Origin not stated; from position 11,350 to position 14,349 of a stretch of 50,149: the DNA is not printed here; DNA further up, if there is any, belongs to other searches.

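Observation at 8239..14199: Giant (about 1,986 aa) membrane protein with a polytopic N-domain, a very large extracytoplasmic region and a C-terminal TM anchor, at the centre of a glycan operon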

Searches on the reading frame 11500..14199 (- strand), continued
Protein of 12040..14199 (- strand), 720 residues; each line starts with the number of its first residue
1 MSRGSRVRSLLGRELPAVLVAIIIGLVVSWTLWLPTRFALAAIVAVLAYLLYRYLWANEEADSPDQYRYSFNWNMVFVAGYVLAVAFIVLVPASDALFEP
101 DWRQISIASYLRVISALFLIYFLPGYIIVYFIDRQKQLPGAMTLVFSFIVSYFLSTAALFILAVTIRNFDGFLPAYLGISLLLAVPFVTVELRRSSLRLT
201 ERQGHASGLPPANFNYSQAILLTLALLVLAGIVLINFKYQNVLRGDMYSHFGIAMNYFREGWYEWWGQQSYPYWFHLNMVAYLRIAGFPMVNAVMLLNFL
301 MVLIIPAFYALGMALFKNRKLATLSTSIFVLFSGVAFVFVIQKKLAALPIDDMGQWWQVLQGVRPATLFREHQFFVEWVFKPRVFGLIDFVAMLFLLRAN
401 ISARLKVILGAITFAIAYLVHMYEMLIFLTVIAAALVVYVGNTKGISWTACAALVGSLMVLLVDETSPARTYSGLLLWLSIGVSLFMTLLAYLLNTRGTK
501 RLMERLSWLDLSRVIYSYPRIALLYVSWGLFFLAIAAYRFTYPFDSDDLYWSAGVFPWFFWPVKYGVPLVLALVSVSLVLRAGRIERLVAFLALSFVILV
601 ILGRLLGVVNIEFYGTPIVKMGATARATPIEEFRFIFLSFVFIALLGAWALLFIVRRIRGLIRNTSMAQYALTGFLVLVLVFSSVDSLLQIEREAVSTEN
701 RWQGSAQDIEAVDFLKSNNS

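Call 57: fold_search(model_id=the predicted structure, library=pdb)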
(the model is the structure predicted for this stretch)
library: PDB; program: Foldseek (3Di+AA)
matches with E <= 10: 283; with E <= 0.001: 11
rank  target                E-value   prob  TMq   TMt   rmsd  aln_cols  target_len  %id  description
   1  7zlh_A                9.7e-06  1.00  0.33  0.43  13.7       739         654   11  Cryo-EM structure of C-mannosyltransferase CeDPY19, in apo state, bound to CMT2-Fab and anti-Fab nanobody (released 2023-01-11)
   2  7zlg_A                1.2e-05  1.00  0.34  0.43  13.4       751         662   10  Cryo-EM structure of C-mannosyltransferase CeDPY19, in complex with acceptor peptide and bound to CMT2-Fab and anti-Fa (released 2023-01-11)
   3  7zli_A                2.2e-05  1.00  0.33  0.43  14.1       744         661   12  Cryo-EM structure of C-mannosyltransferase CeDPY19, in complex with Dol25-P-Man and bound to CMT2-Fab and anti-Fab nan (released 2023-01-11)
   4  9n9j_I                3.4e-05  1.00  0.38  0.46  11.6       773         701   10  Structure of a GRP94 folding intermediate engaged with a CCDC134- and FKBP11-bound secretory translocon (released 2025-11-19)
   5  8agc_A                7.9e-05  1.00  0.37  0.45  12.3       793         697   13  Structure of yeast oligosaccharylransferase complex with lipid-linked oligosaccharide and non-acceptor peptide bound (released 2022-12-07)
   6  8b6l_I                1.0e-04  1.00  0.38  0.47  10.9       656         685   11  Subtomogram average of the human Sec61-TRAP-OSTA-translocon (released 2022-12-07)
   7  3waj                  1.3e-04  1.00  0.35  0.39  11.1       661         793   13  Crystal structure of the Archaeoglobus fulgidus oligosaccharyltransferase (O29867_ARCFU) complex with Zn and sulfate (released 2013-10-30)
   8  8age_A                1.4e-04  1.00  0.35  0.47  10.2       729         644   10  Structure of yeast oligosaccharylransferase complex with acceptor peptide bound (released 2022-12-07)
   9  7oci_F                1.7e-04  1.00  0.38  0.51  10.1       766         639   10  Cryo-EM structure of yeast Ost6p containing oligosaccharyltransferase complex (released 2022-02-16)
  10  6s7o_A                2.6e-04  1.00  0.37  0.48  11.2       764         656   10  Cryo-EM structure of human oligosaccharyltransferase complex OST-A (released 2019-12-18)
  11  6ezn_F                3.3e-04  1.00  0.36  0.47  12.0       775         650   11  Cryo-EM structure of the yeast oligosaccharyltransferase (OST) complex (released 2018-01-17)
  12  5ogl_A                1.2e-03  1.00  0.33  0.41  12.2       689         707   12  Structure of bacterial oligosaccharyltransferase PglB in complex with an acceptor peptide and an lipid-linked oligosac (released 2017-10-25)
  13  6c26_A                2.2e-03  1.00  0.36  0.48  13.2       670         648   12  The Cryo-EM structure of a eukaryotic oligosaccharyl transferase complex (released 2018-01-31)
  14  6gxc_A                3.3e-03  1.00  0.34  0.41  12.5       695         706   12  Bacterial oligosaccharyltransferase PglB in complex with an inhibitory peptide and a reactive lipid-linked oligosaccha (released 2018-11-14)
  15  8b37_A                7.3e-03  0.47  0.11  0.14  30.6       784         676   12  Crystal structure of Pyrobaculum aerophilum potassium-independent proton pumping membrane integral pyrophosphatase in  (released 2024-01-17)
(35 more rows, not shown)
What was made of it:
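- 12112..13572 (-): 13-TM GT-C core (aa 210-696), OST/DPY19-like. Foldseek hits DPY19, STT3, AglB and PglB at E 1e-5 to 2e-2, probability 1.0 (call 57).
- On GT-C glycosyltransferase superfamily (fold level): The top 14 PDB hits are all GT-C at probability 1.0 (call 57).
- Closest known: Oligosaccharyltransferase catalytic subunits STT3 / AglB / PglB. Same: Foldseek E 3e-5 to 2e-2 at probability 1.0 (call 57).
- Closest known: DPY19 C-mannosyltransferase. Same: Best Foldseek hit: E 9.7e-6, probability 1.0, TM-score 0.43 normalised to the target (call 57).
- The next non-GT-C hits have TM-scores of about 0.1 (call 57). The top Foldseek hit, DPY19, uses Dol-P-Man (call 57; donor from own knowledge).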

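Call 64: find_related_loci(query=A4, collection=genome_contigs, flank=10000)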
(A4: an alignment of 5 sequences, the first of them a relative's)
Query A4 (1468 aa) in genome_contigs; peptide patterns used: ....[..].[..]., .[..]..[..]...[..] (x = any residue, [..] = any of these).
168 stretches matched a pattern; 4 encode a relative of the query (tblastn E <= 1e-3); 4 distinct loci.
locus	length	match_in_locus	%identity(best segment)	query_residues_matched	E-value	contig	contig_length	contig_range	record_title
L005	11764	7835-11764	59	1-1301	0e+0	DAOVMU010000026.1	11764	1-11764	MAG TPA_asm: Candidatus Bathyarchaeota archaeon isolate CSMAG_1479 CSMAG_1479_k141_675664_length_11764_cov_14.0000, whol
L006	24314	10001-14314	63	15-1456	0e+0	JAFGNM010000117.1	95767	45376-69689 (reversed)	MAG: Candidatus Bathyarchaeota archaeon isolate Zod_Metabat.546 k87_11820715, whole genome shotgun sequence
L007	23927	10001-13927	60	1-1458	0e+0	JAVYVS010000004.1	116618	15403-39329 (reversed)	MAG: Candidatus Methanomethylicia archaeon isolate DRTY-2_202007_bins_12 DRTY-2_202007_bins_12_scaffold_4, whole genome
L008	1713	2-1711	53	82-646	0e+0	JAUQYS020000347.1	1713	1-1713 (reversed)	MAG: Candidatus Njordarchaeota archaeon isolate GB_136 k255_3774906, whole genome shotgun sequence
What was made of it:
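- Tried and rejected: A 5-member subgroup worked (call 64).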

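Call 67: search_protein_families(library=pfam, proteins=[L006:2559-3803:+, L006:3796-4956:+, L006:4953-6161:+, L006:6183-6857:+, L006:6854-7855:+, L006:7899-9059:+, L006:9068-9931:+, L006:15083-16735:+, L006:18493-19962:+, L006:20325-22049:-], max_evalue=0.0001)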
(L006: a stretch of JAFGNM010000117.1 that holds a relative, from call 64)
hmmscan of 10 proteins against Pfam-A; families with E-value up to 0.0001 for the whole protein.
L006:2559-3803:+ (414 aa): 5 families
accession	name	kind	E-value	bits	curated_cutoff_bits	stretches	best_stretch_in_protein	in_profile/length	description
PF00534.26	Glycos_transf_1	-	2.5e-39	135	26.4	1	224-390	2-169/172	Glycosyl transferases group 1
PF13692.12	Glyco_trans_1_4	-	6.6e-33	114.4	27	1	238-379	2-142/142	Glycosyl transferases group 1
PF13439.12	Glyco_transf_4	-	7.8e-10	39.5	28.5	1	26-215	2-169/170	Glycosyltransferase Family 4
PF13579.12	Glyco_trans_4_4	-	1.2e-07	32.7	29.7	1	26-209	1-156/158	Glycosyl transferase 4-like domain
PF20706.3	GT4-conflict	-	2.5e-07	30.5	26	1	180-343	146-311/385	Family 4 Glycosyltransferase in conflict systems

L006:3796-4956:+ (386 aa): 1 family
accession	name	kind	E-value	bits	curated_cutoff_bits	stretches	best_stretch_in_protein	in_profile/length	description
PF14907.12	NTP_transf_5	-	1.4e-11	44.9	31.2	1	117-270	92-246/249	Uncharacterised nucleotidyltransferase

L006:4953-6161:+ (402 aa): 3 families
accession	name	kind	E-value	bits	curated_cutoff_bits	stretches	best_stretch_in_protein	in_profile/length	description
PF00534.26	Glycos_transf_1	-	9.8e-21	74.5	26.4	1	208-380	5-171/172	Glycosyl transferases group 1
PF13692.12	Glyco_trans_1_4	-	2.6e-17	63.8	27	1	220-365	3-140/142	Glycosyl transferases group 1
PF13439.12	Glyco_transf_4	-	1.4e-07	32.2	28.5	1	21-189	6-164/170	Glycosyltransferase Family 4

L006:6183-6857:+ (224 aa): 1 family
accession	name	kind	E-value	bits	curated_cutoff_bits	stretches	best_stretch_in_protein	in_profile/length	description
PF02223.23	Thymidylate_kin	-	3.1e-06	27.4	27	0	9-42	2-32/185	Thymidylate kinase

L006:6854-7855:+ (333 aa): 5 families
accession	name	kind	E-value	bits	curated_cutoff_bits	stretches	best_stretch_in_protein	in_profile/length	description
PF00535.33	Glycos_transf_2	-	2.4e-27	96.4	23.3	1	6-125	2-117/168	Glycosyl transferase family 2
PF10111.15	Glyco_tranf_2_2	-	9.1e-17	61.9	27.3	1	8-249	6-238/276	Glycosyltransferase like family 2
PF13641.12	Glyco_tranf_2_3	-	8.1e-13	49.3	27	1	4-220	3-212/230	Glycosyltransferase like family 2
PF13632.12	Glyco_trans_2_3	-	1.1e-05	25.8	27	1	89-223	1-127/198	Glycosyl transferase family group 2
PF13712.12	Glyco_tranf_2_5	-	8e-05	22.9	27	0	49-118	18-86/210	Glycosyltransferase like family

L006:7899-9059:+ (386 aa): 4 families
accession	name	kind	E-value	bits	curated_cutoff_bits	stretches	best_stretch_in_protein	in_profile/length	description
PF00534.26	Glycos_transf_1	-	6.9e-37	127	26.4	1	188-355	1-169/172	Glycosyl transferases group 1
PF13692.12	Glyco_trans_1_4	-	6e-30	104.8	27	1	203-341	2-141/142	Glycosyl transferases group 1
PF20706.3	GT4-conflict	-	8.3e-08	32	26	1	193-308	193-312/385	Family 4 Glycosyltransferase in conflict systems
PF13439.12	Glyco_transf_4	-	2.6e-05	24.7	28.5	0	16-182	1-169/170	Glycosyltransferase Family 4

L006:9068-9931:+ (287 aa): 9 families
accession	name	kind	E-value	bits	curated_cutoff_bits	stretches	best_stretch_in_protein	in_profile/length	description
PF13489.12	Methyltransf_23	-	3.1e-15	56.7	27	1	63-231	7-162/164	Methyltransferase domain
PF13847.12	Methyltransf_31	-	1.4e-12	47.9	27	1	75-200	2-123/145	Methyltransferase domain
PF08241.18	Methyltransf_11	-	1.2e-11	45.5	21.2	1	81-180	1-95/95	Methyltransferase domain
PF13649.12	Methyltransf_25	-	2.1e-11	44.8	27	1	80-164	1-85/97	Methyltransferase domain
PF02353.26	CMAS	-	3.7e-07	30.2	27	1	64-159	50-141/273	Mycolic acid cyclopropane synthetase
PF08242.18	Methyltransf_12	-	5.3e-07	30.7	30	1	81-177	1-97/98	Methyltransferase domain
PF01728.25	FtsJ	-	1.3e-05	25.6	24.1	1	68-153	12-99/181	FtsJ-like methyltransferase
PF07021.18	MetW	-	2.2e-05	24.6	21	1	71-262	8-191/193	Methionine biosynthesis protein MetW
PF08003.17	Methyltransf_9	-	9.3e-05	22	23.8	0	66-180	105-217/315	Protein of unknown function (DUF1698)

L006:15083-16735:+ (550 aa): 4 families
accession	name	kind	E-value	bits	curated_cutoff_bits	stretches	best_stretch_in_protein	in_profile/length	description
PF13440.11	Polysacc_synt_3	-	2.5e-32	112.7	23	1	48-358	1-291/293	Polysaccharide biosynthesis protein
PF01943.22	Polysacc_synt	-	1.6e-31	110.2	28.2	1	25-308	2-273/274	Polysaccharide biosynthesis protein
PF03023.19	MurJ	-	2e-05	23.9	27.4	1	84-477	39-437/451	Lipid II flippase MurJ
PF01554.23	MatE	-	3e-05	24.2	24.9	1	36-183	7-156/161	MatE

L006:18493-19962:+ (489 aa): 0 families

L006:20325-22049:- (574 aa): 0 families

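Call 71: find_encoding_contigs(protein=P0004, flank=10000, max_places=2)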
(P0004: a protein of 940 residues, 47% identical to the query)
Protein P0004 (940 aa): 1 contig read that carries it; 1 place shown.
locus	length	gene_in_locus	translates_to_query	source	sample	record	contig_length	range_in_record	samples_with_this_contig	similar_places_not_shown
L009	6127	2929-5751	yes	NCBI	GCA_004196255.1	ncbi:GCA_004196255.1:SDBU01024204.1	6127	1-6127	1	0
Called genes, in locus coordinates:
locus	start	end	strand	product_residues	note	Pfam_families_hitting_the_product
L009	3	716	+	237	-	?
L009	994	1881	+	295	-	PF01209:Ubie_methyltran, PF03141:Methyltransf_29, PF13489:Methyltransf_23, PF13847:Methyltransf_31 (weak), PF08241:Methyltransf_11, PF08242:Methyltransf_12, PF13649:Methyltransf_25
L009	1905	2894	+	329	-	PF00535:Glycos_transf_2, PF10111:Glyco_tranf_2_2, PF13506:Glyco_transf_21 (weak), PF13641:Glyco_tranf_2_3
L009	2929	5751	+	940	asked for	PF07760:DUF1616 (weak)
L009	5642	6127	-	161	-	?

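Call 76: search_protein_families(library=pfam, proteins=[L007:1314-2504:+, L007:2575-3333:+, L007:3391-4551:+, L007:5363-6496:+, L007:6585-7730:+, L007:7731-8621:+, L007:8889-9818:+, L007:14941-16761:+, L007:16765-17757:+, L007:17754-18806:+], max_evalue=0.0001)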
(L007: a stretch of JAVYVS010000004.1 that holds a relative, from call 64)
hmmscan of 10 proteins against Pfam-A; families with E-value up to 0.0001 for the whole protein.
L007:1314-2504:+ (396 aa): 6 families
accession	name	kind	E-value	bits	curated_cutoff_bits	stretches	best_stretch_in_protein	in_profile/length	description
PF00534.26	Glycos_transf_1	-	1.7e-35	122.5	26.4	1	204-366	5-168/172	Glycosyl transferases group 1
PF13439.12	Glyco_transf_4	-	1.2e-28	100.8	28.5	1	18-193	2-169/170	Glycosyltransferase Family 4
PF13692.12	Glyco_trans_1_4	-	2.2e-25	90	27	1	215-356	2-142/142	Glycosyl transferases group 1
PF13579.12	Glyco_trans_4_4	-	9.9e-20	71.9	29.7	1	19-189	2-158/158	Glycosyl transferase 4-like domain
PF20706.3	GT4-conflict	-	8.7e-09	35.3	26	1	211-332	194-321/385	Family 4 Glycosyltransferase in conflict systems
PF13477.12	Glyco_trans_4_2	-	5.4e-06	27.1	23.4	1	23-164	12-137/139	Glycosyl transferase 4-like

L007:2575-3333:+ (252 aa): 5 families
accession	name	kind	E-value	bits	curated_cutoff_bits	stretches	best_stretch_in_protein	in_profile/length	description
PF08241.18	Methyltransf_11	-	5.6e-18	65.8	21.2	1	53-142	1-93/95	Methyltransferase domain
PF13649.12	Methyltransf_25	-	1.6e-14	54.8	27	1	52-140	1-97/97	Methyltransferase domain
PF08242.18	Methyltransf_12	-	9.4e-10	39.5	30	1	57-142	7-98/98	Methyltransferase domain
PF13847.12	Methyltransf_31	-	2.5e-08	34.2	27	1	69-153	23-116/145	Methyltransferase domain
PF01209.24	Ubie_methyltran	-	6.1e-05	22.9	20.1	1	64-146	65-153/233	ubiE/COQ5 methyltransferase family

L007:3391-4551:+ (386 aa): 5 families
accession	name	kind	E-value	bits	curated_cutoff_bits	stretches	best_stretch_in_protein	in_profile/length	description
PF00534.26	Glycos_transf_1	-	3e-26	92.4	26.4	1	205-367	5-171/172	Glycosyl transferases group 1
PF13692.12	Glyco_trans_1_4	-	3.3e-20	73.2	27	1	217-354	3-141/142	Glycosyl transferases group 1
PF13439.12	Glyco_transf_4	-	9.5e-15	55.5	28.5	1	23-194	14-170/170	Glycosyltransferase Family 4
PF13579.12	Glyco_trans_4_4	-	2.6e-06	28.3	29.7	1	22-189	12-158/158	Glycosyl transferase 4-like domain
PF13524.12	Glyco_trans_1_2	-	5e-05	23.7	25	1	248-381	16-142/144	Glycosyl transferase-like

L007:5363-6496:+ (377 aa): 4 families
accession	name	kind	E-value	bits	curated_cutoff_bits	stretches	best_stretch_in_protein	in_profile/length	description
PF00534.26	Glycos_transf_1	-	6.6e-36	123.9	26.4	1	181-350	2-171/172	Glycosyl transferases group 1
PF13692.12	Glyco_trans_1_4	-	2e-31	109.6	27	1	196-337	4-142/142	Glycosyl transferases group 1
PF13477.12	Glyco_trans_4_2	-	1.8e-10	41.6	23.4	1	3-143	1-139/139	Glycosyl transferase 4-like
PF13524.12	Glyco_trans_1_2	-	5.2e-07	30.2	25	1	221-365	10-142/144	Glycosyl transferase-like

L007:6585-7730:+ (381 aa): 3 families
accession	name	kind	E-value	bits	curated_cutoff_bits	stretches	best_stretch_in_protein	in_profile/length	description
PF01041.23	DegT_DnrJ_EryC1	-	1.8e-114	383.1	19.8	1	21-374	4-359/360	DegT/DnrJ/EryC1/StrS aminotransferase family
PF00155.27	Aminotran_1_2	-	1.7e-09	37.8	19.7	1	43-170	44-192/361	Aminotransferase class I and II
PF01212.27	Beta_elim_lyase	-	9.1e-09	35.5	27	1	43-270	34-264/288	Beta-eliminating lyase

L007:7731-8621:+ (296 aa): 7 families
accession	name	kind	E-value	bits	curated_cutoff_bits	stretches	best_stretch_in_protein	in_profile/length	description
PF01370.27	Epimerase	-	6.8e-53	180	20.9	1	3-226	1-240/240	NAD dependent epimerase/dehydratase family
PF16363.11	GDP_Man_Dehyd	-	6.1e-46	157.8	27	1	4-287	1-331/332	GDP-mannose 4,6 dehydratase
PF01073.25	3Beta_HSD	-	9e-27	94.2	22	1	4-232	1-248/280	3-beta hydroxysteroid dehydrogenase/isomerase family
PF07993.18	NAD_binding_4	-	1.5e-16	60.8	20.1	1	48-163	77-206/258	Male sterility protein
PF04321.23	RmlD_sub_bind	-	6.4e-15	55.4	27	1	1-220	1-203/287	RmlD substrate binding domain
PF02719.21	Polysacc_synt_2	-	9.6e-14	51.7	20.2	1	3-257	1-266/293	Polysaccharide biosynthesis protein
PF13460.12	NAD_binding_10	-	1.6e-12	48.1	27.2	1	7-161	1-143/184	NAD(P)H-binding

L007:8889-9818:+ (309 aa): 3 families
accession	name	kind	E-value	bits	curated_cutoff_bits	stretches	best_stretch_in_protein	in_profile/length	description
PF00535.33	Glycos_transf_2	-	2.6e-34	119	23.3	1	7-152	1-148/168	Glycosyl transferase family 2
PF10111.15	Glyco_tranf_2_2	-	1.3e-20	74.4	27.3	1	7-193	1-202/276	Glycosyltransferase like family 2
PF13641.12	Glyco_tranf_2_3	-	2.2e-12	47.9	27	1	6-137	3-140/230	Glycosyltransferase like family 2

L007:14941-16761:+ (606 aa): 5 families
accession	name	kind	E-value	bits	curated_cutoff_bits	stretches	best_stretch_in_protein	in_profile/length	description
PF13419.12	HAD_2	-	4.4e-14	53.4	23.8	1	404-563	1-174/178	Haloacid dehalogenase-like hydrolase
PF00702.32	Hydrolase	-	3.9e-11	44.1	26.4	1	401-561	1-191/191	haloacid dehalogenase-like hydrolase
PF15632.11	ATPgrasp_Ter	-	7.6e-08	32.6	29.1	1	240-315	45-118/131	ATP-grasp in the biosynthetic pathway with Ter operon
PF12710.13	HAD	-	1e-07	33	27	1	404-556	1-187/189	haloacid dehalogenase-like hydrolase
PF08443.16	RimK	-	4.7e-05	23.5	21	0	119-198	2-82/188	RimK-like ATP-grasp domain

L007:16765-17757:+ (330 aa): 1 family
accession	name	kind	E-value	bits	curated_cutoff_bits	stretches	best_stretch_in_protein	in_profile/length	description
PF04041.19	Glyco_hydro_130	-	5.2e-05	22.8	26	0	51-119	65-133/320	beta-1,4-mannooligosaccharide phosphorylase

L007:17754-18806:+ (350 aa): 1 family
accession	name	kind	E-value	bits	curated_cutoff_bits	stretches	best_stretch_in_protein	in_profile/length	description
PF02350.25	Epimerase_2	-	6.5e-103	344.7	30.6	1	28-345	7-346/347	UDP-N-acetylglucosamine 2-epimerase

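Call 79: search_protein_families(library=ncbifam, proteins=[P0005, P0149, P0010, P0004], max_evalue=0.1)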
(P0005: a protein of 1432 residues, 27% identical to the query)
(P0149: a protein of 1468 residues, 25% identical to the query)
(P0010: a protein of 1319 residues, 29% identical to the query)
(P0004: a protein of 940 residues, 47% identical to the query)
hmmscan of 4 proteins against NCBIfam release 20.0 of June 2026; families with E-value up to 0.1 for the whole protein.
P0005 (1432 aa): 0 families

P0149 (1468 aa): 0 families

P0010 (1319 aa): 1 family
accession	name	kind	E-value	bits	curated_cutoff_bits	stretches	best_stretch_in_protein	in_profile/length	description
TIGR03943.1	TIGR03943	equivalog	0.035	13.5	88.8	0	628-679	6-55/221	TIGR03943 family putative permease subunit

P0004 (940 aa): 0 families
